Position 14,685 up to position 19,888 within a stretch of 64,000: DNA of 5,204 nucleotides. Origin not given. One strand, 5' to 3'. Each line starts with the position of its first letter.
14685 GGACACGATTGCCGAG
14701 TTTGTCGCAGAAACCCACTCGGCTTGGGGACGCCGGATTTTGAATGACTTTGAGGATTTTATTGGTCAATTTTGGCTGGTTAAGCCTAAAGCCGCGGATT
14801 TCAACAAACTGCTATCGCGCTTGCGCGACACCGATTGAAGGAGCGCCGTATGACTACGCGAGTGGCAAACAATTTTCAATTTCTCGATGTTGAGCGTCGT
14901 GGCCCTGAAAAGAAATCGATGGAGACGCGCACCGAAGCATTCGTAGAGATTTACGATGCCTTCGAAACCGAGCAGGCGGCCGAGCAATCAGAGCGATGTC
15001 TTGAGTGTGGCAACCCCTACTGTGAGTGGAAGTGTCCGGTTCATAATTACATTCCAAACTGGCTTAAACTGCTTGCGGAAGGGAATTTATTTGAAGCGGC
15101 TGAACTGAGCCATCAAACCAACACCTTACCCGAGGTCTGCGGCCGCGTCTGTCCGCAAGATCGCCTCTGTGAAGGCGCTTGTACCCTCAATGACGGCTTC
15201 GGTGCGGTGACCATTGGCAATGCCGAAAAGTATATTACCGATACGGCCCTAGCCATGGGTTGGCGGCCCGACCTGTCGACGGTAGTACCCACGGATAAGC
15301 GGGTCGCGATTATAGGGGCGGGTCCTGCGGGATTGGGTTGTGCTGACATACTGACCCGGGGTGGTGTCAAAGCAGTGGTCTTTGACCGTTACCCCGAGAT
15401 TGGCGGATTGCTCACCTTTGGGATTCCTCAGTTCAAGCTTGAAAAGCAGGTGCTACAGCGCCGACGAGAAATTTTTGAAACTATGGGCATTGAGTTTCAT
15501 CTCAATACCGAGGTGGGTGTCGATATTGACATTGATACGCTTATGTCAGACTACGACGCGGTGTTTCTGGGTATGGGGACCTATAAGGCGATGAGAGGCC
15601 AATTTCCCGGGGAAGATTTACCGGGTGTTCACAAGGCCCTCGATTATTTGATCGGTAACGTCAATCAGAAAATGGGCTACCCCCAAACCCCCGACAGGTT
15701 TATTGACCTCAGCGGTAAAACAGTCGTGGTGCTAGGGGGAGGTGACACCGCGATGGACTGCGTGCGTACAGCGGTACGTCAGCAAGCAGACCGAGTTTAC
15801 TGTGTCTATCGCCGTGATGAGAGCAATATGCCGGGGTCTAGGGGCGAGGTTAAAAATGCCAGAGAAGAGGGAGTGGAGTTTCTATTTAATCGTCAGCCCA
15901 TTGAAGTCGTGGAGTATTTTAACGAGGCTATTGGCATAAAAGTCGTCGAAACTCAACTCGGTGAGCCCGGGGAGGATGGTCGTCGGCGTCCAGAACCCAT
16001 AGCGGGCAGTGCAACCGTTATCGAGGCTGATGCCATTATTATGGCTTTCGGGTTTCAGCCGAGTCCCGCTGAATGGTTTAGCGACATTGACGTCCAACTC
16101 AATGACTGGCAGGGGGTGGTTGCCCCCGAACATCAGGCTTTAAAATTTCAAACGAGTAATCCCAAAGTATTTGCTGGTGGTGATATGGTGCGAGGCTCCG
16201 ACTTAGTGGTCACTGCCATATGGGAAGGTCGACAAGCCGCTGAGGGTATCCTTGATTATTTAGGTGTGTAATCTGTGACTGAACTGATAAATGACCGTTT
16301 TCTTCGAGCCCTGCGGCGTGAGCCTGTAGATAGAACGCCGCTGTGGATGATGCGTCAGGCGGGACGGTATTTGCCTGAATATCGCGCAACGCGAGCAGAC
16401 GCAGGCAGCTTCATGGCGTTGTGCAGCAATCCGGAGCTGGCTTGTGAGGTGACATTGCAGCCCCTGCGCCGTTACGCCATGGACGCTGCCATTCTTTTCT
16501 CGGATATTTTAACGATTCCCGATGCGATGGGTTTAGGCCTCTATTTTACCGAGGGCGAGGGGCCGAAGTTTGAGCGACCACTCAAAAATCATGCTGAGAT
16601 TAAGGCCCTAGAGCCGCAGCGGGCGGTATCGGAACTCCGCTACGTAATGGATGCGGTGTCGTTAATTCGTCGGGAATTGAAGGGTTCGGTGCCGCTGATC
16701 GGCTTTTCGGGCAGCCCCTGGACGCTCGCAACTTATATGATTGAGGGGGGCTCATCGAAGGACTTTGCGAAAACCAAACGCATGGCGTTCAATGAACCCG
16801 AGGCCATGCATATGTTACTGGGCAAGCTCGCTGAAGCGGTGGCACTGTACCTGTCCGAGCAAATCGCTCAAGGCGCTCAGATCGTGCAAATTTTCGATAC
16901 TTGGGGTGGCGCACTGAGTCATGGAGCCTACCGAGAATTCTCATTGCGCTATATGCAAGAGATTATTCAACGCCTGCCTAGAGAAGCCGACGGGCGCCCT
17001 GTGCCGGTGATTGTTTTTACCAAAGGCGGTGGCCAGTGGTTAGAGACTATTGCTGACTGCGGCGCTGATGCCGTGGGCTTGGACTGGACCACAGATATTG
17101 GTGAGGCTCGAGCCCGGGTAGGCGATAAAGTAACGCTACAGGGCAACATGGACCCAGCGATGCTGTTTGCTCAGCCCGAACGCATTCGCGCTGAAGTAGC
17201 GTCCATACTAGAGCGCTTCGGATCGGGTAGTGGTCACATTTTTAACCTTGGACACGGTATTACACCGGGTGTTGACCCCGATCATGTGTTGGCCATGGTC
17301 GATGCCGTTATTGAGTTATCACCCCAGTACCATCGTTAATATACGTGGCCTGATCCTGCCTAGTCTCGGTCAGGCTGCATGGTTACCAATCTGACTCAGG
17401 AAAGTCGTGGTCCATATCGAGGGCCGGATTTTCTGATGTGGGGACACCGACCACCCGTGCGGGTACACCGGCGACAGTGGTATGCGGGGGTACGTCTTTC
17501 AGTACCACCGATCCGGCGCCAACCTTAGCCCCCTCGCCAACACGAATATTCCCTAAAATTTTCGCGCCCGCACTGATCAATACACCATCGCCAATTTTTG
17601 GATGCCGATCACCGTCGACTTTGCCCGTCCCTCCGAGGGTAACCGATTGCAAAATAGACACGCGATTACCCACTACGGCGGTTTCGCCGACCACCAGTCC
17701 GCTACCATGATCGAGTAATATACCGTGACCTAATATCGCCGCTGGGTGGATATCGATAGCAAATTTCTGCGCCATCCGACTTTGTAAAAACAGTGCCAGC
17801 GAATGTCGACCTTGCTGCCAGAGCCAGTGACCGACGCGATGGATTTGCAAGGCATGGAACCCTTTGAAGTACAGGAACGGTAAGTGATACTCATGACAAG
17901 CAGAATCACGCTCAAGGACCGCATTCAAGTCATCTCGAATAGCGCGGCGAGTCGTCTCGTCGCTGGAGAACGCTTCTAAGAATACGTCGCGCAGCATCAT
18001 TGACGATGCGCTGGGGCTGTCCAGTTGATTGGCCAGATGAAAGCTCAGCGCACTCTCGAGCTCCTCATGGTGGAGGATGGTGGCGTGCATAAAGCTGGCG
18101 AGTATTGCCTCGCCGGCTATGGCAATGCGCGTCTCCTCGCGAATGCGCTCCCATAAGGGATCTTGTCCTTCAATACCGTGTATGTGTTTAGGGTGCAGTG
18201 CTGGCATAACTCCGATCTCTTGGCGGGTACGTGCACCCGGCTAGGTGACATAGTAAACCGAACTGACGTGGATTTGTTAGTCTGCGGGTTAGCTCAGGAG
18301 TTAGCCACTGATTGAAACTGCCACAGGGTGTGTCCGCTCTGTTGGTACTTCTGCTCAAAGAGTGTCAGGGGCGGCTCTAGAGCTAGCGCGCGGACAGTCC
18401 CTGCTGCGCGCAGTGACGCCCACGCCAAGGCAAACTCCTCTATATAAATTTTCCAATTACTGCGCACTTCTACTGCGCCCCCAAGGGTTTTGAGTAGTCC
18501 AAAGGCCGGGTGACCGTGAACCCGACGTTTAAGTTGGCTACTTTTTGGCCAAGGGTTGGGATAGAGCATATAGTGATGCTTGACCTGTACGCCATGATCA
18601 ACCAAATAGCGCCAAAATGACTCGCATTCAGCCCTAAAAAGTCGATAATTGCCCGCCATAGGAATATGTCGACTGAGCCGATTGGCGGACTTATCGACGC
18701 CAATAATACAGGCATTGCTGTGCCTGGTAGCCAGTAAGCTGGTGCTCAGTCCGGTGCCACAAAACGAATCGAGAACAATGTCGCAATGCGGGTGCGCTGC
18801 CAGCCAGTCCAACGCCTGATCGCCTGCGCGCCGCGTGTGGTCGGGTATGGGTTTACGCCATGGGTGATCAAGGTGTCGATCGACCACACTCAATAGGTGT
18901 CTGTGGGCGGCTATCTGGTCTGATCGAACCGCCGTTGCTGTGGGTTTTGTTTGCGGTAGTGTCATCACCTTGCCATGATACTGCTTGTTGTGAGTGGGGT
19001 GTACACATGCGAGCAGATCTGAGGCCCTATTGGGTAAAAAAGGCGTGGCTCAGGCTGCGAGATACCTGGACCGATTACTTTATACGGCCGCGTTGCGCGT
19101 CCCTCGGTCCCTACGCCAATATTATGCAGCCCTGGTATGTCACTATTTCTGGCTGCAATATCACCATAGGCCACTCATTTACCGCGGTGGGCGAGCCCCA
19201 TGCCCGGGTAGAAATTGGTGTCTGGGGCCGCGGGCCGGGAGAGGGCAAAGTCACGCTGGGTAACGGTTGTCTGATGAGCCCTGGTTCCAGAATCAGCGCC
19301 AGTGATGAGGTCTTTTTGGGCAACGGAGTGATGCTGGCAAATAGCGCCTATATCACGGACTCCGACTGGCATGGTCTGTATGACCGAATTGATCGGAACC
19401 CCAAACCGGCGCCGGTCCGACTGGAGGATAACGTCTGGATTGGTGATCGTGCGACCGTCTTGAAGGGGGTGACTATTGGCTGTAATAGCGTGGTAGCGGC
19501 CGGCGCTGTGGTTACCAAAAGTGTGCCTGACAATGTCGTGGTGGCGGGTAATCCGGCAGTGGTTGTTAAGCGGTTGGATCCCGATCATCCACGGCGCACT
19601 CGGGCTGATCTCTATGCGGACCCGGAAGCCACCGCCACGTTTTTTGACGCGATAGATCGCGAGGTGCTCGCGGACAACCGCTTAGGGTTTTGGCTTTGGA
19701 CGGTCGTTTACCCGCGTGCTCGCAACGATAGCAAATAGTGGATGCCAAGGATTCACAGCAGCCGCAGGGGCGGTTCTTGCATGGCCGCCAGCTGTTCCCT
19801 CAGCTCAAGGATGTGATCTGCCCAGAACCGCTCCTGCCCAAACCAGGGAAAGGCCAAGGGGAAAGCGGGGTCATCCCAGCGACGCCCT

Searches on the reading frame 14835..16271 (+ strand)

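Call 85: search_protein_families(library=pfam, proteins=[window:14835-16271:+], max_evalue=0.00001)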
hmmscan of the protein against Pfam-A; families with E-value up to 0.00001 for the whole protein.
window:14835-16271:+ (478 aa): 4 families
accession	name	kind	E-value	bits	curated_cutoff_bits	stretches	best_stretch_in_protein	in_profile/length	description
PF14691.11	Fer4_20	-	2.2e-39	134.2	25.8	1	33-142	2-112/113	Dihydroprymidine dehydrogenase domain II, 4Fe-4S cluster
PF07992.20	Pyr_redox_2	-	5.3e-25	88.9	26.1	1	156-465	2-291/291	Pyridine nucleotide-disulphide oxidoreductase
PF00070.33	Pyr_redox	-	9.3e-11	42.5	22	0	297-360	2-68/82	Pyridine nucleotide-disulphide oxidoreductase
PF13738.12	Pyr_redox_3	-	3e-08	33.7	30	0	159-186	2-30/305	Pyridine nucleotide-disulphide oxidoreductase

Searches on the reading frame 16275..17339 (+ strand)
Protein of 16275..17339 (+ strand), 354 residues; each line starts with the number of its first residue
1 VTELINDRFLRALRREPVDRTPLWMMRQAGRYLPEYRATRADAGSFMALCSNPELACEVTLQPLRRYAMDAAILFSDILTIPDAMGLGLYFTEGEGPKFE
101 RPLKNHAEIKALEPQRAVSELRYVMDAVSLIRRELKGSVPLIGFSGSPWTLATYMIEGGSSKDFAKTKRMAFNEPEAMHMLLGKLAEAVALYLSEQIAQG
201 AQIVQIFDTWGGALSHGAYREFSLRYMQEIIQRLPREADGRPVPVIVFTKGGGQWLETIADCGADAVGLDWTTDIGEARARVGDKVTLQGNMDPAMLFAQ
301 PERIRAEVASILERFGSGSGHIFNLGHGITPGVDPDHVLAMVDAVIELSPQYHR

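Call 84: search_protein_families(library=pfam, proteins=[window:16275-17339:+], max_evalue=0.00001)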
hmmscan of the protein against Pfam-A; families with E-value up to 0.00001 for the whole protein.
window:16275-17339:+ (354 aa): 1 family
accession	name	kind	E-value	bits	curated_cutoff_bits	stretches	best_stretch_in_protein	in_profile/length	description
PF01208.23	URO-D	-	3.7e-143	477.2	23.9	1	6-347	3-345/346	Uroporphyrinogen decarboxylase (URO-D)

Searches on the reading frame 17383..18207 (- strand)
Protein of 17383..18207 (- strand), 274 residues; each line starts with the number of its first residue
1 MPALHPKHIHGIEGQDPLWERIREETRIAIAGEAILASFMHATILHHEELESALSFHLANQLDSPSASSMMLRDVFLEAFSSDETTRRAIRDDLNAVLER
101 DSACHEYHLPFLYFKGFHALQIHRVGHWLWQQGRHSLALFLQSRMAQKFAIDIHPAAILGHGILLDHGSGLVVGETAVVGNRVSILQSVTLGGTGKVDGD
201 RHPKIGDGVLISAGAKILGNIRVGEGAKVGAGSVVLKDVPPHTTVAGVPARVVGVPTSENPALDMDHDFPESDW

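Call 84: search_protein_families(library=pfam, proteins=[window:17383-18207:-], max_evalue=0.00001)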
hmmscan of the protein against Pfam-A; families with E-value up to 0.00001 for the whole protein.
window:17383-18207:- (274 aa): 2 families
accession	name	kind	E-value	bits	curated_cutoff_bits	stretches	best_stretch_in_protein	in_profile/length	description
PF06426.19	SATase_N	-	3e-37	127.6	21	1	18-121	1-104/105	Serine acetyltransferase, N-terminal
PF00132.30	Hexapep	-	9.3e-11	41.4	27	1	202-236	1-35/36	Bacterial transferase hexapeptide (six repeats)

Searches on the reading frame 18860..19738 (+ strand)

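Call 84: search_protein_families(library=pfam, proteins=[window:18860-19738:+], max_evalue=0.00001)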
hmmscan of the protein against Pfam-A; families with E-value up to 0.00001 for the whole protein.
window:18860-19738:+ (292 aa): 2 families
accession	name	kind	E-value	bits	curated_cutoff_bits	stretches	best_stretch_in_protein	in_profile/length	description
PF00132.30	Hexapep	-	2.1e-11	43.5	27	1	186-220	2-36/36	Bacterial transferase hexapeptide (six repeats)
PF14602.12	Hexapep_2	-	4.7e-09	36.3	27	1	185-220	1-34/34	Hexapeptide repeat of succinyl-transferase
